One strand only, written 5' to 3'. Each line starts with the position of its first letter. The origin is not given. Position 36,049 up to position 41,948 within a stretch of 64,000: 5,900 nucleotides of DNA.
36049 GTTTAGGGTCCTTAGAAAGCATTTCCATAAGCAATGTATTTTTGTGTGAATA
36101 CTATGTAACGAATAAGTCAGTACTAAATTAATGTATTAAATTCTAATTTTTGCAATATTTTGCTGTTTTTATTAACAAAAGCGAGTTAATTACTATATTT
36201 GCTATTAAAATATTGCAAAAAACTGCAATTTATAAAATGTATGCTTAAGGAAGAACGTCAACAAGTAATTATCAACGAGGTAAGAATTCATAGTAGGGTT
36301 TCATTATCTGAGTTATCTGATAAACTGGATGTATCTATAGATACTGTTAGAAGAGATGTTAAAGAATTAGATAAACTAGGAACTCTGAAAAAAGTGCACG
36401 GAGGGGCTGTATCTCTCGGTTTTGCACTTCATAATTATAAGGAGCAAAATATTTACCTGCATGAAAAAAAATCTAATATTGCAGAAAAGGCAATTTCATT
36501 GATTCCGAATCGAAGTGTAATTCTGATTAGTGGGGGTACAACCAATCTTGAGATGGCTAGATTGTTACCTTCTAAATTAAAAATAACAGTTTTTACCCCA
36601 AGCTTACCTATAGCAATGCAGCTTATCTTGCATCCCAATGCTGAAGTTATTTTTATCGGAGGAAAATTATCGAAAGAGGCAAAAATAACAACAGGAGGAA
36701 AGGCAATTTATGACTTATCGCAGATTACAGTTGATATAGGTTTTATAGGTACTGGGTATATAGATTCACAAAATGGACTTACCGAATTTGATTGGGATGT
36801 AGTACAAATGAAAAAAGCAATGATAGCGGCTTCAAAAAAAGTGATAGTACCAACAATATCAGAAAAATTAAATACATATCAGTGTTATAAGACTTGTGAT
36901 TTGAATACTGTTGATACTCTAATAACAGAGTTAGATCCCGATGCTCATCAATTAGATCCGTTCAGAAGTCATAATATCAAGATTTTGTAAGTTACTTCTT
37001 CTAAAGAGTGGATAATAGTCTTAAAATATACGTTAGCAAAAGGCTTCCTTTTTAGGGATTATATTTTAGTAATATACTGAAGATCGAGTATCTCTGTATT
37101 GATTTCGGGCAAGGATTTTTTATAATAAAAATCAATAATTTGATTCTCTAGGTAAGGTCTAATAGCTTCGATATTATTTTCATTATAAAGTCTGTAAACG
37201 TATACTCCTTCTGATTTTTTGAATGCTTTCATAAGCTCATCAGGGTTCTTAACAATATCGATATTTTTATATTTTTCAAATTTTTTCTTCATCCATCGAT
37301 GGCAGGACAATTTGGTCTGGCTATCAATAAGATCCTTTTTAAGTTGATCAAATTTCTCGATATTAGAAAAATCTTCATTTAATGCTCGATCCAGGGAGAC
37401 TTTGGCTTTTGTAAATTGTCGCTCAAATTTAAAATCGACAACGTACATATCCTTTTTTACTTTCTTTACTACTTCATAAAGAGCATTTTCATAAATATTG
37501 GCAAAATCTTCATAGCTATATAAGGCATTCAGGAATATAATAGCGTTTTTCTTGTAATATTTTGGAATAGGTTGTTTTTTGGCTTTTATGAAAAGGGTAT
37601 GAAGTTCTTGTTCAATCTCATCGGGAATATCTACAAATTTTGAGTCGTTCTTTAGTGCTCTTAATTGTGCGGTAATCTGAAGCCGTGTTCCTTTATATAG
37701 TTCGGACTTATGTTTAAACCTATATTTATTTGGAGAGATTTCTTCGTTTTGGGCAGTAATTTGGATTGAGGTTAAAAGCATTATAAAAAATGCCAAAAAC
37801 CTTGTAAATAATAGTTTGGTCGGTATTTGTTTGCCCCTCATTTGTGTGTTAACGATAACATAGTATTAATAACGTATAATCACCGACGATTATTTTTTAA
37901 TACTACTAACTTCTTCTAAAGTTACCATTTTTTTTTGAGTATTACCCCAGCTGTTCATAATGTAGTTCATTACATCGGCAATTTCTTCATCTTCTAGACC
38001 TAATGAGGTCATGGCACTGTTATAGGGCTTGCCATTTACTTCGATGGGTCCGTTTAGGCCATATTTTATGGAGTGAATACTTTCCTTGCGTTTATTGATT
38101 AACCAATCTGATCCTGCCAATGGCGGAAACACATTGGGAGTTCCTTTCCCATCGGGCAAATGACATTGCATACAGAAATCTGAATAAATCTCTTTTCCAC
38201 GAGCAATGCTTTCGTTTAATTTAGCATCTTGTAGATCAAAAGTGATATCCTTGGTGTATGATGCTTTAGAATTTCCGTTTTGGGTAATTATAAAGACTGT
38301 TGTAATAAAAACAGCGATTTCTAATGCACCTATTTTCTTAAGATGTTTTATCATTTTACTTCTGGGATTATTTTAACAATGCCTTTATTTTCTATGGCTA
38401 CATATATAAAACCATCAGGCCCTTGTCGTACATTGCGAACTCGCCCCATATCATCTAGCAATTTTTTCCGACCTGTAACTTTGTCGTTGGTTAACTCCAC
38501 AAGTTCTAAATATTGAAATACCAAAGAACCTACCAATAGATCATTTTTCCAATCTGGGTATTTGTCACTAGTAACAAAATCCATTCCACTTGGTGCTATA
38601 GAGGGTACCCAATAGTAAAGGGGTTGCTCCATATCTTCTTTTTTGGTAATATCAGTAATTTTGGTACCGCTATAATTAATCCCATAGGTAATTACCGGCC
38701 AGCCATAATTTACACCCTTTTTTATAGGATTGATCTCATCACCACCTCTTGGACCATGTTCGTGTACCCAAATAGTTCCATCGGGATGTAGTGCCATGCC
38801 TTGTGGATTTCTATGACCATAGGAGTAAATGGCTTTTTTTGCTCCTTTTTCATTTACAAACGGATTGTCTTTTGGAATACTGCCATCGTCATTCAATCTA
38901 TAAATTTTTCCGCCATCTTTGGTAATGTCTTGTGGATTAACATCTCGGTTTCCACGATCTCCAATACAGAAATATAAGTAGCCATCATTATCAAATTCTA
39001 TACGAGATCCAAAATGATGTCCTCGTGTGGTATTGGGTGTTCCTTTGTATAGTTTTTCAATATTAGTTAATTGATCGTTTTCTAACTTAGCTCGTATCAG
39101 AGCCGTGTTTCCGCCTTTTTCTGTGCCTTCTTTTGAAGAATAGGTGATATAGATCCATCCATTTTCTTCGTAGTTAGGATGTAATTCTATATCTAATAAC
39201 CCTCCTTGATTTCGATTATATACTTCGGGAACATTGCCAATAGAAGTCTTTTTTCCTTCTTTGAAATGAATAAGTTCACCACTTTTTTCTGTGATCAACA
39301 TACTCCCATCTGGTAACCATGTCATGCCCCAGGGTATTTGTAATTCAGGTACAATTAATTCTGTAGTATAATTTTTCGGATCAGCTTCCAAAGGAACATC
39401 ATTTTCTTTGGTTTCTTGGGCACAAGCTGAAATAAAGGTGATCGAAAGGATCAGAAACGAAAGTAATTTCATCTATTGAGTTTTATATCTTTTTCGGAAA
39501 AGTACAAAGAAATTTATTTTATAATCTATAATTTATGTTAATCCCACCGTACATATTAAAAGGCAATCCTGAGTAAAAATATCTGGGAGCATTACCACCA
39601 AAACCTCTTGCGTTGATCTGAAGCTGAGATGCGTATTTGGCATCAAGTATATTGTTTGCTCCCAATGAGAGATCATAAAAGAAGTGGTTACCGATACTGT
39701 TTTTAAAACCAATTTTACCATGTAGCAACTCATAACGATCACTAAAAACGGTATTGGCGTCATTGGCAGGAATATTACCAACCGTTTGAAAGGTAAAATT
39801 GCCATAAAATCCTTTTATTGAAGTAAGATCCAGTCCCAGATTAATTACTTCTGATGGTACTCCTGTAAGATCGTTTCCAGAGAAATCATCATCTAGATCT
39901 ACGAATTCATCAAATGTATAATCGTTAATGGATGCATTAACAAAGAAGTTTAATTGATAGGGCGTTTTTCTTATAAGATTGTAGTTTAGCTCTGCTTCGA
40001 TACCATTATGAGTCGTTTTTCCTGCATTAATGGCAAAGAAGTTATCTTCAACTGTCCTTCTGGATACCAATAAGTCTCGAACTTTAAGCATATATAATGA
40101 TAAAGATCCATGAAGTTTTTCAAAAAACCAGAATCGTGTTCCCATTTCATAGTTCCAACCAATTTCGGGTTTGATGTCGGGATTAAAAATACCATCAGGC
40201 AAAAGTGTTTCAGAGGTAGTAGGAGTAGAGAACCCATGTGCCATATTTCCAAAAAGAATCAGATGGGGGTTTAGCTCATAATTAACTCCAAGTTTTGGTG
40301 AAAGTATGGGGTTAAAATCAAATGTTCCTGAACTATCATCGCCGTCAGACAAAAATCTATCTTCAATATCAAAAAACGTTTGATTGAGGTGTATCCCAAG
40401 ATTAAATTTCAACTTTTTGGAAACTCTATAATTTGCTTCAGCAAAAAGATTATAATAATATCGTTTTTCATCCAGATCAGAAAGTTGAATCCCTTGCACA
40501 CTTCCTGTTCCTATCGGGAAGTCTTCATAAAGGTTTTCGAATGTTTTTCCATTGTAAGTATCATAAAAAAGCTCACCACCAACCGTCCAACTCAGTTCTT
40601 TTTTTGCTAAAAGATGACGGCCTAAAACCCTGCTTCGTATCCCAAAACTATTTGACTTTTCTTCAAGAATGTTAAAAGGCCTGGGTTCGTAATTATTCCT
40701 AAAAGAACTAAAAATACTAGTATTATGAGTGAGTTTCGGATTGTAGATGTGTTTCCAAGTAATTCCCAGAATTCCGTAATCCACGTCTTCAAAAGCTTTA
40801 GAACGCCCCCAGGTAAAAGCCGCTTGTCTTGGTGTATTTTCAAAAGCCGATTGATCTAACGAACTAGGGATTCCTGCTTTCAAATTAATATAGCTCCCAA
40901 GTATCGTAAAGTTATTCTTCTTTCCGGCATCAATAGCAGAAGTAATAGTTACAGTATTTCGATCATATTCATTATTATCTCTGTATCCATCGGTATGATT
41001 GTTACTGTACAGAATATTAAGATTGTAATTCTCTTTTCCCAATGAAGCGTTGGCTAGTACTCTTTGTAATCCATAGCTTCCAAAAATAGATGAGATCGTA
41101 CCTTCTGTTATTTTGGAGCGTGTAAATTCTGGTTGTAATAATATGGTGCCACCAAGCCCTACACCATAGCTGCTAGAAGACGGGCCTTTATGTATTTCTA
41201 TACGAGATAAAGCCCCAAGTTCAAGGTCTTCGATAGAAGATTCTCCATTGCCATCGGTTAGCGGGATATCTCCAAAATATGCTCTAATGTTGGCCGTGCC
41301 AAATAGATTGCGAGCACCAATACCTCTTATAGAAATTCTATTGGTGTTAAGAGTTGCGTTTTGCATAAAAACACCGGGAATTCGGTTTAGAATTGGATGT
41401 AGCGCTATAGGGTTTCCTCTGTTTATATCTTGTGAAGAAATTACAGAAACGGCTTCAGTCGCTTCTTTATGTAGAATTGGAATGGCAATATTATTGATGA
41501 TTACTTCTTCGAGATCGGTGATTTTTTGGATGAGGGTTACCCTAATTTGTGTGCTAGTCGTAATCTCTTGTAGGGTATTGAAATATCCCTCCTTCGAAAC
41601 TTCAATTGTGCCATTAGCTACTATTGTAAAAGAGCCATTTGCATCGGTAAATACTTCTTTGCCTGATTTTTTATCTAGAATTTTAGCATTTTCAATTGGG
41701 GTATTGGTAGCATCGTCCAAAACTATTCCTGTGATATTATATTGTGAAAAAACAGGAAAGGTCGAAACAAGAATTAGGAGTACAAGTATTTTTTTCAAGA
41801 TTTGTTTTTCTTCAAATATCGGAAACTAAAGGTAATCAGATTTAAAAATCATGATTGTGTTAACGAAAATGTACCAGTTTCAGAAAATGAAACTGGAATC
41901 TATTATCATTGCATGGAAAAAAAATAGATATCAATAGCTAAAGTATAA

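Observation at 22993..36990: SusC/SusD pair joined to a cytoplasmic anhydro-muropeptide recycling module: candidate peptidoglycan-fragment utilization locus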

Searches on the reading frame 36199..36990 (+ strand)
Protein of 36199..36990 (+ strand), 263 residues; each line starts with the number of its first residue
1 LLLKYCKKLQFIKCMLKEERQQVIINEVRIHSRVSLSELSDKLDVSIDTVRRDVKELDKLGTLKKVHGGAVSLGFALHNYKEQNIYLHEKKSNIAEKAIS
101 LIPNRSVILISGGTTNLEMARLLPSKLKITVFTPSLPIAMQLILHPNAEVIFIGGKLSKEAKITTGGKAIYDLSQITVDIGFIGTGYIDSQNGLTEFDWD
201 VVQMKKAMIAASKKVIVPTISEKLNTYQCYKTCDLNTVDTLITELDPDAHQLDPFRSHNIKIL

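Call 3: search_protein_families(library=pfam, proteins=[window:36199-36990:+], max_evalue=0.001)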
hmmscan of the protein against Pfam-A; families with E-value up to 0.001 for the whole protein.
window:36199-36990:+ (263 aa): 4 families
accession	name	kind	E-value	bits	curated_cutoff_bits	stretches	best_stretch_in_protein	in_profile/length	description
PF00455.28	DeoRC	-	9.5e-40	136.6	31.8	1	88-244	3-159/160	DeoR C terminal sensor domain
PF08220.18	HTH_DeoR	-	1.1e-14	54.3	21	1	20-72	1-53/57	DeoR-like helix-turn-helix domain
PF08279.18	HTH_11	-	9.3e-08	32.3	25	1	20-62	1-45/55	HTH domain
PF25212.1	HVO_A0114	-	0.00096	19.3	27.6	0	22-69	25-72/84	HVO_A0114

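Call 4: search_protein_families(library=ncbifam, proteins=[window:36199-36990:+], max_evalue=0.001)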
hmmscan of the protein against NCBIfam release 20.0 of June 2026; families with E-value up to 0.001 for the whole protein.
window:36199-36990:+ (263 aa): 12 families
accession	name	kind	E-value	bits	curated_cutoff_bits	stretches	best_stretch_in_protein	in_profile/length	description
NF041397.1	TranRegGlpR_Halo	equivalog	1e-46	159.6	300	1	15-262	1-249/253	HTH-type transcriptional regulator GlpR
NF040755.1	AgaR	equivalog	1.6e-34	119.2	260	1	18-262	5-253/256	transcriptional repressor AgaR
NF007753.1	PRK10434.1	equivalog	9.1e-33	113.9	350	1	16-263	2-251/253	glucitol operon DNA-binding transcriptional repressor SrlR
NF040890.1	trans_reg_YgbI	equivalog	1.6e-32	113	400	1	15-245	1-232/253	DNA-binding transcriptional repressor YgbI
NF008154.0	PRK10906.1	equivalog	7.9e-32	110.5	331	1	17-261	3-248/252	DeoR/GlpR family transcriptional regulator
NF007316.0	PRK09802.1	equivalog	1.1e-30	106.7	351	1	18-262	16-264/269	DeoR family transcriptional regulator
NF010034.0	PRK13509.1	equivalog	1.7e-28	99.7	244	1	16-262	2-248/251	HTH-type transcriptional regulator UlaR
NF040887.2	trans_reg_YciT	exception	2e-24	86.5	450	1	19-252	3-233/246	DNA-binding transcriptional regulator YciT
NF007961.0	PRK10681.1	equivalog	7.8e-21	74.6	244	1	17-262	5-250/252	DNA-binding transcriptional repressor DeoR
NF007720.0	PRK10411.1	equivalog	1.4e-20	73.6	259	1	16-244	1-232/243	L-fucose operon activator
NF041396.1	TranRegLrp_Halo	equivalog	6.1e-05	22.9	190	1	17-65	3-51/149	HTH-type transcriptional regulator Lrp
NF040947.1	trans_reg_LysM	equivalog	0.00038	20.2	180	0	19-65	3-49/136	HTH-type transcriptional regulator LysM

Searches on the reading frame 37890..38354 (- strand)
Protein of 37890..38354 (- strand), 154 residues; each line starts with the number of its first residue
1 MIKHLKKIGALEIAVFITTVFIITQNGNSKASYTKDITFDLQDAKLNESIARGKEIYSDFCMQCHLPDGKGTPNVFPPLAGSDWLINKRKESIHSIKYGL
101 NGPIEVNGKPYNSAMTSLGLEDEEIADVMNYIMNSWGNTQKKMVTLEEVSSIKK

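Call 13: search_protein_families(library=ncbifam, proteins=[window:37890-38354:-], max_evalue=0.00001)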
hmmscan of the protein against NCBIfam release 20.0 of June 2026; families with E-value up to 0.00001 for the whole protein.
window:37890-38354:- (154 aa): 1 family
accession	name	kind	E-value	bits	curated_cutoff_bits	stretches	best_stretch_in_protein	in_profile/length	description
TIGR00782.1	ccoP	equivalog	8.6e-11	41.7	179.95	1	46-141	102-198/285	cytochrome-c oxidase, cbb3-type subunit III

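Call 14: search_protein_families(library=pfam, proteins=[window:37890-38354:-], max_evalue=0.00001)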
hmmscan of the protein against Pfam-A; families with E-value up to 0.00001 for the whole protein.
window:37890-38354:- (154 aa): 2 families
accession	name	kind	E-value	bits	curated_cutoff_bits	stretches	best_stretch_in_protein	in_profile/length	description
PF00034.26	Cytochrom_C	-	1.2e-13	52.6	21.3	1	50-136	1-90/90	Cytochrome c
PF13442.11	Cytochrome_CBB3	-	1.5e-08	35.2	27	1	49-132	2-68/68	Cytochrome C oxidase, cbb3-type, subunit III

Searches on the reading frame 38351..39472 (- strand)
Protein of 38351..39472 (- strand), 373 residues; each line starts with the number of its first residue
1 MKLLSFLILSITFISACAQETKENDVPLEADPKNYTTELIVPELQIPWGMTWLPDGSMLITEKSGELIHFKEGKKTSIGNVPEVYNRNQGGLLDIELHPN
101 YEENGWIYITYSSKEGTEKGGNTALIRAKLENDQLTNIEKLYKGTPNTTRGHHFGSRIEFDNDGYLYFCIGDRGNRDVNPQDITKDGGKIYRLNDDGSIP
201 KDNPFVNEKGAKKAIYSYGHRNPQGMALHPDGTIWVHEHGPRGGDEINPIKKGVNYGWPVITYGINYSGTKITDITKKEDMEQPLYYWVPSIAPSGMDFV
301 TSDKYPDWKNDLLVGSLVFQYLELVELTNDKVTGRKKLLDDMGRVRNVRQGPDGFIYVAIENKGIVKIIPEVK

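Call 13: search_protein_families(library=ncbifam, proteins=[window:38351-39472:-], max_evalue=0.00001)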
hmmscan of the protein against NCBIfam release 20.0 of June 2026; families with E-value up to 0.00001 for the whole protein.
window:38351-39472:- (373 aa): 2 families
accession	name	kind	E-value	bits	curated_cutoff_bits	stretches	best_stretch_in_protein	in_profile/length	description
TIGR03606.1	non_repeat_PQQ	subfamily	2e-50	172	434.55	1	24-261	10-270/454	glucose/sorbosone family PQQ-dependent dehydrogenase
TIGR02604.1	Piru_Ver_Nterm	subfamily_domain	4.8e-06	26.2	122.2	0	139-359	109-337/367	PVC-type heme-binding CxxCH protein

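Call 14: search_protein_families(library=pfam, proteins=[window:38351-39472:-], max_evalue=0.00001)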
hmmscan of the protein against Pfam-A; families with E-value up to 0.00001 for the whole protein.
window:38351-39472:- (373 aa): 1 family
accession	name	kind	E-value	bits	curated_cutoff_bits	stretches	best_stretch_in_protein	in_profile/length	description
PF07995.17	GSDH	-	1.3e-136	455.7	25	1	44-363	1-326/332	Glucose / Sorbosone dehydrogenase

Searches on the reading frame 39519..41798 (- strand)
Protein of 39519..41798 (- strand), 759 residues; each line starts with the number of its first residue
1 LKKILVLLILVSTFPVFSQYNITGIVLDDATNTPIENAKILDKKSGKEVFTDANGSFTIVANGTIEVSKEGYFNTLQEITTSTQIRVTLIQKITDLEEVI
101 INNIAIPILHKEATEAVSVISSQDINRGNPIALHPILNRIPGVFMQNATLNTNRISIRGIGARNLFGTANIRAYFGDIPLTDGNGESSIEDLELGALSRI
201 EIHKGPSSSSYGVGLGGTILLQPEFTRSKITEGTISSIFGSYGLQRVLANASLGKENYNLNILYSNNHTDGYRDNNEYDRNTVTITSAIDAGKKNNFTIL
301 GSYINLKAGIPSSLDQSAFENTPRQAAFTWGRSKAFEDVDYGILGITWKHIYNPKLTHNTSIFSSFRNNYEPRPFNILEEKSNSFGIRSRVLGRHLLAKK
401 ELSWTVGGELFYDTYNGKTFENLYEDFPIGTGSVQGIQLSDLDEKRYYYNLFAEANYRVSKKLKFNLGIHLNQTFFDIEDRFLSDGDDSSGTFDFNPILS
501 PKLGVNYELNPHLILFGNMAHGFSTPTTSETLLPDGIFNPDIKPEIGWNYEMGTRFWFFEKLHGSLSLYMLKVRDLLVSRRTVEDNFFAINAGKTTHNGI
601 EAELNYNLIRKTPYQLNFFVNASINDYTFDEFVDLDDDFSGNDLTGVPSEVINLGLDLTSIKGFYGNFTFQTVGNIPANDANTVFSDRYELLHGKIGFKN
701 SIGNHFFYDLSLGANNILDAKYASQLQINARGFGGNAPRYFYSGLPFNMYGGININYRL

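Call 13: search_protein_families(library=ncbifam, proteins=[window:39519-41798:-], max_evalue=0.00001)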
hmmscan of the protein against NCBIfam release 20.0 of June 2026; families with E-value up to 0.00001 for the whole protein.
window:39519-41798:- (759 aa): 13 families
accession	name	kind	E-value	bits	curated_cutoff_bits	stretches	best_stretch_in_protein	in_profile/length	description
NF041535.1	TonB_rec_PqqU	equivalog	2.4e-45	155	1200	1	112-758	15-674/676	TonB-dependent receptor PqqU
TIGR01783.1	TonB-siderophor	subfamily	4.9e-27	94.8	223.5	2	426-742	340-642/649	TonB-dependent siderophore receptor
TIGR04056.1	OMP_RagA_SusC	subfamily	1.5e-23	83.1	368.25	2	21-212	2-191/981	SusC/RagA family TonB-linked outer membrane protein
TIGR01786.1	TonB-hemlactrns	subfamily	3.7e-22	78.4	323.75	2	399-617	346-577/719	TonB-dependent hemoglobin/transferrin/lactoferrin family receptor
TIGR01785.1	TonB-hemin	subfamily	2.4e-20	72.6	316.85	1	111-608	16-547/677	TonB-dependent heme/hemoglobin receptor family protein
NF041676.1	FecA_OM_dicitr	equivalog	7e-13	47.4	1100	1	494-686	519-701/773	TonB-dependent Fe(3+) dicitrate receptor FecA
NF010010.0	PRK13483.1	equivalog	1.8e-10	39.4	927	1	94-219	31-158/660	ligand-gated channel protein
NF049945.1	TonB_dep_FCYXU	equivalog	1.3e-09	37.2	825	1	191-284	133-230/697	TonB-dependent receptor, FCYXU motif-type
TIGR01779.1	TonB-B12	equivalog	1.9e-08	33.3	599.7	1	113-273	45-203/614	TonB-dependent vitamin B12 receptor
NF007478.2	PRK10064.1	equivalog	1.2e-07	30.4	745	1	94-219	28-153/663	catecholate siderophore receptor CirA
NF049946.1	TonB_dep_CU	exception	1.9e-07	29.8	700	1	451-632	399-580/683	TonB-dependent receptor, CU motif-type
NF010038.0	PRK13513.1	equivalog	3.4e-07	29.2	942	0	94-219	33-160/659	ligand-gated channel protein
NF010012.0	PRK13486.1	equivalog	1.9e-06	26.5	924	0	537-656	465-576/696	TonB-dependent receptor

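Call 14: search_protein_families(library=pfam, proteins=[window:39519-41798:-], max_evalue=0.00001)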
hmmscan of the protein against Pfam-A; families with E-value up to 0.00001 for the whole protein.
window:39519-41798:- (759 aa): 4 families
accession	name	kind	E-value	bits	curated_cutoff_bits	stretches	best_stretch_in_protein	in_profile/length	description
PF00593.30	TonB_dep_Rec_b-barrel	-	3.5e-40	139.6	27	1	293-717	38-436/436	TonB dependent receptor-like, beta-barrel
PF07715.20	Plug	-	2.7e-16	60.5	23.9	1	111-217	3-106/107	TonB-dependent Receptor Plug Domain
PF13715.12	CarbopepD_reg_2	-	1.4e-09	38.3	32.2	1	22-101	1-88/88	CarboxypepD_reg-like domain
PF13620.12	CarboxypepD_reg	-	3.3e-06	27.8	32.3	1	22-80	2-68/82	Carboxypeptidase regulatory-like domain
